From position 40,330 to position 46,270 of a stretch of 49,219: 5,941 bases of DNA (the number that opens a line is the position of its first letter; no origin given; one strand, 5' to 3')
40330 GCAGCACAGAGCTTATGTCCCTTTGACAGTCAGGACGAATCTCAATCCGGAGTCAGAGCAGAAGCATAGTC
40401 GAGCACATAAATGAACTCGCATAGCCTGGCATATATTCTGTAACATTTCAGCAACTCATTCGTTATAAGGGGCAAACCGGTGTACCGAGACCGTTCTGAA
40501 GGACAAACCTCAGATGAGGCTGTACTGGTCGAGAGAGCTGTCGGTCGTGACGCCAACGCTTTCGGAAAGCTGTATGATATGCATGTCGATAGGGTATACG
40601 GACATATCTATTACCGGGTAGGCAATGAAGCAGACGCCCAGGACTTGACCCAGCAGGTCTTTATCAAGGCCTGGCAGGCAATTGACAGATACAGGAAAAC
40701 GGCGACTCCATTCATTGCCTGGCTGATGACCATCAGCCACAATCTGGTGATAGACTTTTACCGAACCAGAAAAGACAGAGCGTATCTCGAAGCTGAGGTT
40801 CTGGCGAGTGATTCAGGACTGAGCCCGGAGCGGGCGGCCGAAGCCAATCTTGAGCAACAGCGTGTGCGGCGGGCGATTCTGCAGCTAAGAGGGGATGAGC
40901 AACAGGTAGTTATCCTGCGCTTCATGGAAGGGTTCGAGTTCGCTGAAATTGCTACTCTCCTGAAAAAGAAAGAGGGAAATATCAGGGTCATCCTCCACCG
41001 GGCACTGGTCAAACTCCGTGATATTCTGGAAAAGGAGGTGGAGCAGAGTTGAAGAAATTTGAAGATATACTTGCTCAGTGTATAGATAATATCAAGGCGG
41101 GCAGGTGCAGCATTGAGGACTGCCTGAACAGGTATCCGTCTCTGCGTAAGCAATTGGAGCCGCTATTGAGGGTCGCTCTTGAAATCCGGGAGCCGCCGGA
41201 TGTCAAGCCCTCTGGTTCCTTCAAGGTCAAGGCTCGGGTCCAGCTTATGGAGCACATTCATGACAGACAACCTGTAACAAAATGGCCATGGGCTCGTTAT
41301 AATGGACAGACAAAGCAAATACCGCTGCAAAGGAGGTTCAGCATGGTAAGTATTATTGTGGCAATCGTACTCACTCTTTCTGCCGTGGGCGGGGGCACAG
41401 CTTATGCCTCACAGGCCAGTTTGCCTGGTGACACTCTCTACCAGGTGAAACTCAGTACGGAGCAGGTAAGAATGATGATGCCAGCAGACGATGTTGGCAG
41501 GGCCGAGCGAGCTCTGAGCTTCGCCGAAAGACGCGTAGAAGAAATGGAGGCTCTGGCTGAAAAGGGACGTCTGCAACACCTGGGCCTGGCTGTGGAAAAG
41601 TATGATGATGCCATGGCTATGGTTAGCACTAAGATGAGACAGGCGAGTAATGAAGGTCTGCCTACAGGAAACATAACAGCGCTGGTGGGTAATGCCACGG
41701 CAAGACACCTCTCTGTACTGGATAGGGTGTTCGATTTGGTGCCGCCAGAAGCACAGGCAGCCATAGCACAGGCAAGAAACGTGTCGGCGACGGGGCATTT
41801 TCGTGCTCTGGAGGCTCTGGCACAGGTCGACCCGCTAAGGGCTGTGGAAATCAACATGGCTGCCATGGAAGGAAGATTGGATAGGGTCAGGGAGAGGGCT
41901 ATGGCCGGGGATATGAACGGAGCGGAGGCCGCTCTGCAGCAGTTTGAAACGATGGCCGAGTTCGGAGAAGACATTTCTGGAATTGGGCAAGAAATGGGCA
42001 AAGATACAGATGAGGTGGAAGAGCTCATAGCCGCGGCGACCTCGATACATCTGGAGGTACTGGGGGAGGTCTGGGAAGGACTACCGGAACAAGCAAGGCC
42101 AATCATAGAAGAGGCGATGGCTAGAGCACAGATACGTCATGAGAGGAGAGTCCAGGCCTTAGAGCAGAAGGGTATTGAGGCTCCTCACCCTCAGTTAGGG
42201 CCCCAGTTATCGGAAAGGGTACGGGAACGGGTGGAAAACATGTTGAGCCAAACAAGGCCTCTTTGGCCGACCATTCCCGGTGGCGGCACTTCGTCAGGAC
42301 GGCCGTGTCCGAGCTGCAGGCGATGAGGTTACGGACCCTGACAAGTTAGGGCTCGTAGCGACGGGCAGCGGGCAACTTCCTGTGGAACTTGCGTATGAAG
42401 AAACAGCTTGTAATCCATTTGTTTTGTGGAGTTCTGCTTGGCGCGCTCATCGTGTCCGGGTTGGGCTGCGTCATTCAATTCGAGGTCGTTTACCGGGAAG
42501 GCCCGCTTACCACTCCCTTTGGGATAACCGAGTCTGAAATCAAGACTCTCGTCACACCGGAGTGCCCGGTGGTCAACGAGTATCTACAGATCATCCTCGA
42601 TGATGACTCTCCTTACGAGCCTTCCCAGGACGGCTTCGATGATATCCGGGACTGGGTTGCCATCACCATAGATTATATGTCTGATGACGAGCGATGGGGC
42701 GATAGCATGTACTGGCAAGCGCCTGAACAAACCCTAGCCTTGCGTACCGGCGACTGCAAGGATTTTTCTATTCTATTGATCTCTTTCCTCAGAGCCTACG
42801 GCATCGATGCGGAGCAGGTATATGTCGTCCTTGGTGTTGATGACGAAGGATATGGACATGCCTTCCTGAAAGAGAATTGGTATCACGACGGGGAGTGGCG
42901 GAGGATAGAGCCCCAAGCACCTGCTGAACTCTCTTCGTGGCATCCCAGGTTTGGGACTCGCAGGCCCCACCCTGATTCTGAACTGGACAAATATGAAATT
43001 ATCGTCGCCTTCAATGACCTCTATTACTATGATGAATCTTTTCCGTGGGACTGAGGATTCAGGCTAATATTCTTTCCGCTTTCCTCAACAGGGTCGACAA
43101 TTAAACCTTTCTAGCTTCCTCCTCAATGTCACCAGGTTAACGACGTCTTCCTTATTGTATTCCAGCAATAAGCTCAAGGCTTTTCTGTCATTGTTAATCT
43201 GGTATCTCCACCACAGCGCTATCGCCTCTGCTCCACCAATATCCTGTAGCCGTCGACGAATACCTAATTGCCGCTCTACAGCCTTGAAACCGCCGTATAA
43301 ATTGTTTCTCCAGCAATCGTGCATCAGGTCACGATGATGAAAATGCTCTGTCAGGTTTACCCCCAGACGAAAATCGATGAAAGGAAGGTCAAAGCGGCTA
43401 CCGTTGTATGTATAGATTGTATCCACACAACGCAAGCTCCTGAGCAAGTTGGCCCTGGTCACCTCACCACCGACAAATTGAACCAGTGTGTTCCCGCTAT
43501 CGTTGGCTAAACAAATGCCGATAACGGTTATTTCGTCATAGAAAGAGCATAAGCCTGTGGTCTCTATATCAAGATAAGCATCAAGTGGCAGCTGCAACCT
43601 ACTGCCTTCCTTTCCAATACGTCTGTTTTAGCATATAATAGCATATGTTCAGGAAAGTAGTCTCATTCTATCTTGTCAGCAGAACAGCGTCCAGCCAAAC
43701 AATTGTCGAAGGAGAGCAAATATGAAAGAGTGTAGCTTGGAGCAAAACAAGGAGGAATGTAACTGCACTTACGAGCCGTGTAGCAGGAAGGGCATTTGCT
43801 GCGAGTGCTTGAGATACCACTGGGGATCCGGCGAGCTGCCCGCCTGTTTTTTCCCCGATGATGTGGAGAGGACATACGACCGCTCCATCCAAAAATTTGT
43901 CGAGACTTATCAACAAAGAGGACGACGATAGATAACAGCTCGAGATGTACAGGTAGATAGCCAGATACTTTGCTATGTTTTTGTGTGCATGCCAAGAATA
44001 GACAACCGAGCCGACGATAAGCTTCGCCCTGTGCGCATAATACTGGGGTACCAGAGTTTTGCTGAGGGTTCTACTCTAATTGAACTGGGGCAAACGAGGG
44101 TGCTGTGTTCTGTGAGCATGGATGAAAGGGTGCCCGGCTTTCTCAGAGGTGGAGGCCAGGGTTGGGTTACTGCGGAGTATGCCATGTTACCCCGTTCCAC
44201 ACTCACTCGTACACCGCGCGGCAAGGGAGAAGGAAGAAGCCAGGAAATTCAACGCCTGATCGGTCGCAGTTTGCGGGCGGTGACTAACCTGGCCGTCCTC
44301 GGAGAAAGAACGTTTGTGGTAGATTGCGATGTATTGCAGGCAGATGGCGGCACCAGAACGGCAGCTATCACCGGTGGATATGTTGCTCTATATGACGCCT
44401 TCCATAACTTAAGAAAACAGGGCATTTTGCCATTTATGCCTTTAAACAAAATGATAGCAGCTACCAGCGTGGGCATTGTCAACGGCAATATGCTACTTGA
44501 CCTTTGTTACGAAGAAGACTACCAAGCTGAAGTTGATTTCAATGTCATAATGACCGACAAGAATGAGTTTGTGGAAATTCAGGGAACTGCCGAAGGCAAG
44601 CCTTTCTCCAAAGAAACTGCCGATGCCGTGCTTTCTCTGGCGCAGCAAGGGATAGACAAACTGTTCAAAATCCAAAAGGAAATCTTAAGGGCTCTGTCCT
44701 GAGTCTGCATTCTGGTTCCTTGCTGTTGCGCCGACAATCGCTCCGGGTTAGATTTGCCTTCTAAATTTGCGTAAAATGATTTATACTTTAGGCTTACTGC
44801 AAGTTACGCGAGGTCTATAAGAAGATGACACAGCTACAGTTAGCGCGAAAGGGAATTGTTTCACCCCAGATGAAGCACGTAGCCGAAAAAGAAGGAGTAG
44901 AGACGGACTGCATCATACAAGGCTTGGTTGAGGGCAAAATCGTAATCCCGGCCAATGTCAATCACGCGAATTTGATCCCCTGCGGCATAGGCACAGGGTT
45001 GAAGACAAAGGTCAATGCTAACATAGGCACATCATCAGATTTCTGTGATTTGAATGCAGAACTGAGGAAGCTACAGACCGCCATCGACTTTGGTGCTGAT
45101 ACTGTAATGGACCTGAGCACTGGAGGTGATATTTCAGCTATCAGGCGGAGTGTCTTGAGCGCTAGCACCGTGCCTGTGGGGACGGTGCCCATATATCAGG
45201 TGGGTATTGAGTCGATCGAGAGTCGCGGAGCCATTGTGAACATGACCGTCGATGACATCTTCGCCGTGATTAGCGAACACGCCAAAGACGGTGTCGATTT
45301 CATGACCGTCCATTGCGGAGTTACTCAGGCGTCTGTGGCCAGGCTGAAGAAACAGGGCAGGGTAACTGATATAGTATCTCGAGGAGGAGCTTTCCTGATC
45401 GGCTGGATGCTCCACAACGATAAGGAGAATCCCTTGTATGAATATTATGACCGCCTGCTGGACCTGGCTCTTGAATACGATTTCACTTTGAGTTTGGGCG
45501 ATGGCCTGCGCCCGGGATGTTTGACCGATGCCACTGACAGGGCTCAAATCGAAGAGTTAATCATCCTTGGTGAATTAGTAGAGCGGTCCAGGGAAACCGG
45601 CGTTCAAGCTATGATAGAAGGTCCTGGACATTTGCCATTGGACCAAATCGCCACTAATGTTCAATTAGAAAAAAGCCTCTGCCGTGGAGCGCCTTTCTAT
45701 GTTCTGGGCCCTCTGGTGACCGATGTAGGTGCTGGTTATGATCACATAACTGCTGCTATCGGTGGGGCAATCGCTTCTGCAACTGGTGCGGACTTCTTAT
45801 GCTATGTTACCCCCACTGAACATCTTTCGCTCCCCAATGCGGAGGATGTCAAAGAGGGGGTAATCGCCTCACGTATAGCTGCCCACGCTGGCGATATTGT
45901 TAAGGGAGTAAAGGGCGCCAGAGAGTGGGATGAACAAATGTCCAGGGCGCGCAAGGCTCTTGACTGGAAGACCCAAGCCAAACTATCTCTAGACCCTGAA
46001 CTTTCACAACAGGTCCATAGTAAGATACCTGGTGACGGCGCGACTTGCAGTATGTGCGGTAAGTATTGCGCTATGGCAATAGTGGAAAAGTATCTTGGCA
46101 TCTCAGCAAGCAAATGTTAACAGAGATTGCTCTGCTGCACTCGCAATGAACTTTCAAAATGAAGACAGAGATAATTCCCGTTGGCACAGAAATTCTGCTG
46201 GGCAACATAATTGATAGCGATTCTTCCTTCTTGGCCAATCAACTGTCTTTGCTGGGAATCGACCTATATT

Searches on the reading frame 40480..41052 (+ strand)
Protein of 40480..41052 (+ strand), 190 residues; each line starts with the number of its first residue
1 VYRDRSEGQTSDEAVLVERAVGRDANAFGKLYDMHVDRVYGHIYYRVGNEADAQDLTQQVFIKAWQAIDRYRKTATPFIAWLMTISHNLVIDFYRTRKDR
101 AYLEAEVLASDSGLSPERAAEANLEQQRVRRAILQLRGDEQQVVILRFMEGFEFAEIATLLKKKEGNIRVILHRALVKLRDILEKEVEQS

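Call 60: search_protein_families(library=pfam, proteins=[window:40480-41052:+], max_evalue=0.01)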
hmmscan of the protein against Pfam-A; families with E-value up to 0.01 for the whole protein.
window:40480-41052:+ (190 aa): 3 families
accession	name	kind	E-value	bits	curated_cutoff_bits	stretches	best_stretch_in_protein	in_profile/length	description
PF04542.20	Sigma70_r2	-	5.5e-19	68.2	24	1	31-98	1-69/71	Sigma-70 region 2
PF08281.18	Sigma70_r4_2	-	6.8e-12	45.3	25.7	1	127-179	2-54/54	Sigma-70, region 4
PF04545.22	Sigma70_r4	-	3.7e-10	39.6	24.1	1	133-180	2-49/50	Sigma-70, region 4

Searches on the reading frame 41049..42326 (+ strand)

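Call 32: search_protein_families(library=pfam, proteins=[window:41049-42326:+], max_evalue=0.01)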
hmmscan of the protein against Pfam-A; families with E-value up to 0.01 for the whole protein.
window:41049-42326:+ (425 aa): 3 families
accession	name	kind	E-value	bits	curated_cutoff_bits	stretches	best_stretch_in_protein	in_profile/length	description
PF18915.5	DUF5667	-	3.5e-15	56.7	27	1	124-233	2-98/99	Domain of unknown function (DUF5667)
PF03480.18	DctP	-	0.0008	19.3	23.4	1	340-377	214-251/286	Bacterial extracellular solute-binding protein, family 7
PF01442.23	Apolipoprotein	-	0.0052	16.9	90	1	294-404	18-121/190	Apolipoprotein A1/A4/E domain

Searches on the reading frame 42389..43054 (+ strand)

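Call 60: search_protein_families(library=pfam, proteins=[window:42389-43054:+], max_evalue=0.01)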
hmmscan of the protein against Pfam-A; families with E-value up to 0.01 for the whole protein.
window:42389-43054:+ (221 aa): 4 families
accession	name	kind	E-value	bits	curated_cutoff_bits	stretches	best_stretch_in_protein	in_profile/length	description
PF01841.26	Transglut_core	-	7.8e-10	39.4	23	1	79-175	14-108/108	Transglutaminase-like superfamily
PF06035.17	Peptidase_C93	-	2.3e-07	31.2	27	1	83-160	42-114/162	Bacterial transglutaminase-like cysteine proteinase BTLCP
PF24656.1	CEPT76_peptidase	-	5.8e-07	30.2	27.8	1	108-164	2-55/121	CEP76 peptidase-like domain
PF04473.18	DUF553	-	0.00046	20.1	20.5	1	84-158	20-98/140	Transglutaminase-like domain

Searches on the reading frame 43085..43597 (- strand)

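Call 60: search_protein_families(library=pfam, proteins=[window:43085-43597:-], max_evalue=0.01)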
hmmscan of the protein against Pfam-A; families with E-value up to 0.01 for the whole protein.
window:43085-43597:- (170 aa): 2 families
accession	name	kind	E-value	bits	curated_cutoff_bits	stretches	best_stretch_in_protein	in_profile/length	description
PF13482.12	RNase_H_2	-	6.4e-37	127.5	22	1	7-162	1-164/165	RNase_H superfamily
PF03104.25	DNA_pol_B_exo1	-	0.0073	16.2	23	0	58-78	159-179/242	DNA polymerase family B, exonuclease domain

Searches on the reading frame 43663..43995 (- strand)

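Call 61: search_protein_families(library=pfam, proteins=[window:43663-43995:-], max_evalue=0.1)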
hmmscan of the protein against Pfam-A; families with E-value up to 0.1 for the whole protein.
window:43663-43995:- (110 aa): 2 families
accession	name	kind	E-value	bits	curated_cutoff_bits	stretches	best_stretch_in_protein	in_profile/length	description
PF02975.19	Me-amine-dh_L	-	0.015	16.2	25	1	63-101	26-64/113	Methylamine dehydrogenase, L chain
PF00626.27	Gelsolin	-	0.084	13.2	21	0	25-63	20-55/76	Gelsolin repeat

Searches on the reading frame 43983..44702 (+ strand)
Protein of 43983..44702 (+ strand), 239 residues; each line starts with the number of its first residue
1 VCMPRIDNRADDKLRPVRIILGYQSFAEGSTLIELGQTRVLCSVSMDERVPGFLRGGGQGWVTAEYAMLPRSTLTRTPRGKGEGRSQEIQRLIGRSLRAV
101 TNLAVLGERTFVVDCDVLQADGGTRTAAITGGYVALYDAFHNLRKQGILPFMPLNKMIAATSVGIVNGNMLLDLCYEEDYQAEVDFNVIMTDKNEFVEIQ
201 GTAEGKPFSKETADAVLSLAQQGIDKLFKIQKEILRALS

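Call 60: search_protein_families(library=pfam, proteins=[window:43983-44702:+], max_evalue=0.01)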
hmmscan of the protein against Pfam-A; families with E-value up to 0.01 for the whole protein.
window:43983-44702:+ (239 aa): 2 families
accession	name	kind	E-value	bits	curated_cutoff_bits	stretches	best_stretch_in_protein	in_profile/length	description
PF01138.27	RNase_PH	-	3.5e-26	92.6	25.5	1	14-139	2-127/130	3' exoribonuclease family, domain 1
PF03725.20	RNase_PH_C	-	2.9e-12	46.8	20.8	1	157-223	2-67/67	3' exoribonuclease family, domain 2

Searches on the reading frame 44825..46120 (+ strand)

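Call 32: search_protein_families(library=pfam, proteins=[window:44825-46120:+], max_evalue=0.01)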
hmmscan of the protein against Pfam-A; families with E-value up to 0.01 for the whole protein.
window:44825-46120:+ (431 aa): 1 family
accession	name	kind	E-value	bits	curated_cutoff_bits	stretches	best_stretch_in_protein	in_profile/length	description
PF01964.24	ThiC_Rad_SAM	-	2.2e-198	659.7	25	1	2-421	1-419/420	Radical SAM ThiC family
